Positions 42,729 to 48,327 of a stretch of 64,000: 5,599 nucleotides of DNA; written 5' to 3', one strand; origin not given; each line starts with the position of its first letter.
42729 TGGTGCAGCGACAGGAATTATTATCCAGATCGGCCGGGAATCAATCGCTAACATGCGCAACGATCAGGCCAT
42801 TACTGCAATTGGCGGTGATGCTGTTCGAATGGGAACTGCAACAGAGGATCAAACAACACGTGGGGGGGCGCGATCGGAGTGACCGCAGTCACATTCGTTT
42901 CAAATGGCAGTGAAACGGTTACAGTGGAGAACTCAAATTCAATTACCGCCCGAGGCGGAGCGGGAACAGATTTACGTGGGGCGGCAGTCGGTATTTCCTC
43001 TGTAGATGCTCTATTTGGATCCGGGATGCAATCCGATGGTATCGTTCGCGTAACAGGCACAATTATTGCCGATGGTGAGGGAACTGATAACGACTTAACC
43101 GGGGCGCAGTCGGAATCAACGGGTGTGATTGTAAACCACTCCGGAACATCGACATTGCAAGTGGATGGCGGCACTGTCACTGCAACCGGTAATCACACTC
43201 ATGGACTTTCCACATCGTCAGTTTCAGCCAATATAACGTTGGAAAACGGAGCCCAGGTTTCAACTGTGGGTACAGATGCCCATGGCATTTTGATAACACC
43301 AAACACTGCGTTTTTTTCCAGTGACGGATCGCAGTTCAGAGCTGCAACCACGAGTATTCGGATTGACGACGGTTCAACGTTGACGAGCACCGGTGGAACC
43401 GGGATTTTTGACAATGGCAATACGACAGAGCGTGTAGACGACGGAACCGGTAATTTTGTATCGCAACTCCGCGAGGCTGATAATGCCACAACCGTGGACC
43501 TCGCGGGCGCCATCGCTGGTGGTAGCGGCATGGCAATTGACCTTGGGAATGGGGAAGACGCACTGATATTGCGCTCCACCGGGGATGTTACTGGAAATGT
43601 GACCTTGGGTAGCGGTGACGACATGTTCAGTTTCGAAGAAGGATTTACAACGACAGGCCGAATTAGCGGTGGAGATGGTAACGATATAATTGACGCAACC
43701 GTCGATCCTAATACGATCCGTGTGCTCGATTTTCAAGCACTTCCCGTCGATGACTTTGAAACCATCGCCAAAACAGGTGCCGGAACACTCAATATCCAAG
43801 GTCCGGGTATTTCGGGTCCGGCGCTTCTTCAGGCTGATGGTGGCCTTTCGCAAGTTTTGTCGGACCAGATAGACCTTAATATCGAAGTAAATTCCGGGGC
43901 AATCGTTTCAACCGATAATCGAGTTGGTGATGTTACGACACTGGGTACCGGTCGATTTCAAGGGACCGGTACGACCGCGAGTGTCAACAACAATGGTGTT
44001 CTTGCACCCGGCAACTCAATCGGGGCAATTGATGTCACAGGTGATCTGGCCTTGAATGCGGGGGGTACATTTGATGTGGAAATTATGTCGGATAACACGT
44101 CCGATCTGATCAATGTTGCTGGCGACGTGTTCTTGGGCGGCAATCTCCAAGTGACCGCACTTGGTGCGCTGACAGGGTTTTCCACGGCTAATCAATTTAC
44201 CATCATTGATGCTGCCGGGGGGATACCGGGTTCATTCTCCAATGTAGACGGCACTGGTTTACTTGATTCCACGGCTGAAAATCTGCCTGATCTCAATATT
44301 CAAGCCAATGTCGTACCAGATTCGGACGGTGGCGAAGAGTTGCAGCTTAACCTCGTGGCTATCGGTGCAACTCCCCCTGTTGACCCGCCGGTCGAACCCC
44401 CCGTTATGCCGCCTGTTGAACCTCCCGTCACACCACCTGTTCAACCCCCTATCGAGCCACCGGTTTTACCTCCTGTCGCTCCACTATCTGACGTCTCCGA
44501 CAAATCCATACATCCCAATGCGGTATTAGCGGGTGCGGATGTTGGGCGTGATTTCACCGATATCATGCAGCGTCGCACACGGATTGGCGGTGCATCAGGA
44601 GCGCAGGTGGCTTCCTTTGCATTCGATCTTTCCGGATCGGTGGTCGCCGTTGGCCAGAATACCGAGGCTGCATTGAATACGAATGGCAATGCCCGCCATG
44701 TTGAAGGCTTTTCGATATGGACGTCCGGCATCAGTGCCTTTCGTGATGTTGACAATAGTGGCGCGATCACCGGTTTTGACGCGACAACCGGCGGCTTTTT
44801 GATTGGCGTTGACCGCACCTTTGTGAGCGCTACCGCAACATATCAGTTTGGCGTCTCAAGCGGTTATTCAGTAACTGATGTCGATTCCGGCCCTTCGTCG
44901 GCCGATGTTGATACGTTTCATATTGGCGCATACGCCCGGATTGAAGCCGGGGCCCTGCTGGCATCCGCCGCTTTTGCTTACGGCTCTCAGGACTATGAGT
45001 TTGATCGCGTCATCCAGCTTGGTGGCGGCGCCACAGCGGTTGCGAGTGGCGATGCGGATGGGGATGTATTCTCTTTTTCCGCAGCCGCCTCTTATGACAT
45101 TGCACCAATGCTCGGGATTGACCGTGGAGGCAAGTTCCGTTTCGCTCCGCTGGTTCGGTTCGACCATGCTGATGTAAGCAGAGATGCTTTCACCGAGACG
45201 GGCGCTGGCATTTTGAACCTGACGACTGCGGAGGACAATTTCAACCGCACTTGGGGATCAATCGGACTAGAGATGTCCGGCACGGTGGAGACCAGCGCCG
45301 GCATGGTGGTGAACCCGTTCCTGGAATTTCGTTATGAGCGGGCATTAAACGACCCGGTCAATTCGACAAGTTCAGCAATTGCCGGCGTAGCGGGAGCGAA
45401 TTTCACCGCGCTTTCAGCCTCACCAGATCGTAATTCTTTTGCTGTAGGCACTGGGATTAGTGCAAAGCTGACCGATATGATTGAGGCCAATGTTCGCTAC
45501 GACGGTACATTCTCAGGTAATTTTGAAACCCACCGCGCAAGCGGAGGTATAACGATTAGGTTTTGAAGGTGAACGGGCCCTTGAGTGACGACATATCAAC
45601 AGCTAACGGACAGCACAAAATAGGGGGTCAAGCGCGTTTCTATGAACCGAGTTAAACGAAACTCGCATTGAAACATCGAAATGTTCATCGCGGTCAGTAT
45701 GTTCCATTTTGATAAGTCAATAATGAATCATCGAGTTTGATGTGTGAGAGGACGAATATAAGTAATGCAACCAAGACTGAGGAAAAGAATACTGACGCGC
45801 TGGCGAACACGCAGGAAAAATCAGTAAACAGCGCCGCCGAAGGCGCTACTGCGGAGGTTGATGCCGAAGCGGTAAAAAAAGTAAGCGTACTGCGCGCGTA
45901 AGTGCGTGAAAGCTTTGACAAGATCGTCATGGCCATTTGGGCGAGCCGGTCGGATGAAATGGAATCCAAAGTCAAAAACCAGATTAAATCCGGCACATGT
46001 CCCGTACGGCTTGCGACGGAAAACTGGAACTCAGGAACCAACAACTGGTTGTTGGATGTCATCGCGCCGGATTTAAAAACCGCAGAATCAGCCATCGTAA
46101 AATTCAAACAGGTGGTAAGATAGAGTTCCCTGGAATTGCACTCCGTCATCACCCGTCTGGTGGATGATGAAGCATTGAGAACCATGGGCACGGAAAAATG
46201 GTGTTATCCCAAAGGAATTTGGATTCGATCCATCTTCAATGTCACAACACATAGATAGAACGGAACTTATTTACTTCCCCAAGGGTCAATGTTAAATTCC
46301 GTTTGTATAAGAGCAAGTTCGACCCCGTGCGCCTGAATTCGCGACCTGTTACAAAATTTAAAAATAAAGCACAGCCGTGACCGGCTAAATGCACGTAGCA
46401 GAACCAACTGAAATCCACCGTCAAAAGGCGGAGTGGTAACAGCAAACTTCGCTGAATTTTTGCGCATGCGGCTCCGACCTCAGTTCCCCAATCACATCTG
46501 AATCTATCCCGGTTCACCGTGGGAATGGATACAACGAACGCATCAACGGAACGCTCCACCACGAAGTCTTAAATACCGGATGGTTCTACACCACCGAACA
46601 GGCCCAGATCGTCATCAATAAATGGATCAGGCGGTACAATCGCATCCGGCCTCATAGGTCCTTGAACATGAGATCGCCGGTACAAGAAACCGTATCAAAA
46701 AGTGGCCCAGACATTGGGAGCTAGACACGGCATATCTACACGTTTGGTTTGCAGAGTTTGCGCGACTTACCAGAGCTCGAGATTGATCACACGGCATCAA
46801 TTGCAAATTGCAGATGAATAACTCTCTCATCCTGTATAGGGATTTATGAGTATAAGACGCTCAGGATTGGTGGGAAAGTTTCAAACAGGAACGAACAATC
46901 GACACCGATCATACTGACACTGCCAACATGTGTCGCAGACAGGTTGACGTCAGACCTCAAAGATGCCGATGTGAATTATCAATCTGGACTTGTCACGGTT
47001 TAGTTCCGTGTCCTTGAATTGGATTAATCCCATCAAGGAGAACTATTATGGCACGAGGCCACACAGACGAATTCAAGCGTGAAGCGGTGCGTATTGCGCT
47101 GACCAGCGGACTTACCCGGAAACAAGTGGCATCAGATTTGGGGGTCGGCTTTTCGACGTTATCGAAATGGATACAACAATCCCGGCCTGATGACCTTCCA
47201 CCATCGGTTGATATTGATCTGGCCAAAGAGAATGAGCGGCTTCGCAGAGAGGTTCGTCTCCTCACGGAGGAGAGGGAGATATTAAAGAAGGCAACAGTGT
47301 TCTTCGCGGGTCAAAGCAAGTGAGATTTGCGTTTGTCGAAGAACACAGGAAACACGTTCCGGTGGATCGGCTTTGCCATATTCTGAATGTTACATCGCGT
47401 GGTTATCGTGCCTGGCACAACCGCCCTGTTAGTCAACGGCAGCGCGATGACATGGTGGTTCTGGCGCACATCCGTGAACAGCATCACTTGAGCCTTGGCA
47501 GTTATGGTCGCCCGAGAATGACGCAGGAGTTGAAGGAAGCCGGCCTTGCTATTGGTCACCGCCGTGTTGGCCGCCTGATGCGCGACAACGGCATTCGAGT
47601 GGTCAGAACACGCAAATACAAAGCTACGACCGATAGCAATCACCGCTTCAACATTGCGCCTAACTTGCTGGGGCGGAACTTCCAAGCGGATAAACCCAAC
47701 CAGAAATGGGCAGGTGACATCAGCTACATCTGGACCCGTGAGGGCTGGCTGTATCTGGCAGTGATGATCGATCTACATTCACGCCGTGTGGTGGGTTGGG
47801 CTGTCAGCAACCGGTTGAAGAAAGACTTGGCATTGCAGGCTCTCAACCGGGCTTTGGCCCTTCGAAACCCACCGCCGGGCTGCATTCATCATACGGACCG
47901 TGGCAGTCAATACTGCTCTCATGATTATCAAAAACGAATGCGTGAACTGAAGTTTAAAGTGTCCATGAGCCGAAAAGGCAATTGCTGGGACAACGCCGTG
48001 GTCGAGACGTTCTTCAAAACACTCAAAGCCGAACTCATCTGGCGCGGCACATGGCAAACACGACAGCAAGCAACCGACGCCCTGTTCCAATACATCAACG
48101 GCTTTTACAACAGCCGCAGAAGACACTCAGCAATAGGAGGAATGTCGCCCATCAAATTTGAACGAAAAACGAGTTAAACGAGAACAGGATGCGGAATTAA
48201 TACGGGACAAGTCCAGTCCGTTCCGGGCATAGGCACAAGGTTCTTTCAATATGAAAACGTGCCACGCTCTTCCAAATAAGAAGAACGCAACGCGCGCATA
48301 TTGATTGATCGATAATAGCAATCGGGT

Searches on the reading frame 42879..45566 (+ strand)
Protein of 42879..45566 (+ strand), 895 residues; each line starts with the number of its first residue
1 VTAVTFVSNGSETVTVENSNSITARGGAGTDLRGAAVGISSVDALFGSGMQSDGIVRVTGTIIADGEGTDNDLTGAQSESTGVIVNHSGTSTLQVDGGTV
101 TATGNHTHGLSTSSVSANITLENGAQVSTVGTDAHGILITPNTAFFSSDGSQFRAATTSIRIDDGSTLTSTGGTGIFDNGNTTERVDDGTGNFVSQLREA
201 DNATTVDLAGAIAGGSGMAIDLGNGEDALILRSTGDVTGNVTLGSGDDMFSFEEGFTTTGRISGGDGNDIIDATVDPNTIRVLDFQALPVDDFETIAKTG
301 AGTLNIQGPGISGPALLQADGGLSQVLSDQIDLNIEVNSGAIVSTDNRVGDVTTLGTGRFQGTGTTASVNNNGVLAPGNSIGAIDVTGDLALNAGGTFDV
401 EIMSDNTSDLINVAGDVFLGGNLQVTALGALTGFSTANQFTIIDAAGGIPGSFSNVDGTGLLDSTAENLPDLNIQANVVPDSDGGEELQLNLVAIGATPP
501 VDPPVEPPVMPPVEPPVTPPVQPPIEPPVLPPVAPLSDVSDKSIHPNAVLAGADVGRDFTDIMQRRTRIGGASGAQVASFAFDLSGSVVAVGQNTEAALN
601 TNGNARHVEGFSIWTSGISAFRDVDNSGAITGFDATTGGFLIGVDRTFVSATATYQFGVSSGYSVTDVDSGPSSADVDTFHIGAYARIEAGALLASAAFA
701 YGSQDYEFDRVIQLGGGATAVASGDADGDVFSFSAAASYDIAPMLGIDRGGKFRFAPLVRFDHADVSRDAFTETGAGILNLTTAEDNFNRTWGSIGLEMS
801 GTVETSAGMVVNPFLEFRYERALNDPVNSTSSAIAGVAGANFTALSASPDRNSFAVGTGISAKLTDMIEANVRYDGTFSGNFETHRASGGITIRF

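Call 55: search_protein_families(library=pfam, proteins=[window:42879-45566:+], max_evalue=0.001)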
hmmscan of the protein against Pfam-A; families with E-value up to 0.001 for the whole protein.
window:42879-45566:+ (895 aa): 1 family
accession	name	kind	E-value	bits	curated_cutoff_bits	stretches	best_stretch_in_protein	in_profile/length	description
PF03797.25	Autotransporter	-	1.6e-46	159.6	26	1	613-875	1-255/255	Autotransporter beta-domain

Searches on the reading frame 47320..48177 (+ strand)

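Call 55: search_protein_families(library=pfam, proteins=[window:47320-48177:+], max_evalue=0.001)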
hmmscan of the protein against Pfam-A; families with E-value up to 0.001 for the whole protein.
window:47320-48177:+ (285 aa): 5 families
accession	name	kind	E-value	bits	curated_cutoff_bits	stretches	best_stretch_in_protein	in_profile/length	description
PF00665.32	rve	-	2.6e-30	105.1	32.6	1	124-222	2-102/102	Integrase core domain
PF13276.12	HTH_21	-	1.6e-13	51.1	28.1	1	47-100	6-60/60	HTH-like domain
PF13333.12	rve_2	-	3.3e-13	50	22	1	229-284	1-55/56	Integrase core domain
PF13683.12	rve_3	-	1e-10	41.7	26.5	1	212-277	3-67/67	Integrase core domain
PF13610.12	DDE_Tnp_IS240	-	2.3e-05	25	27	1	129-254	3-125/139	DDE domain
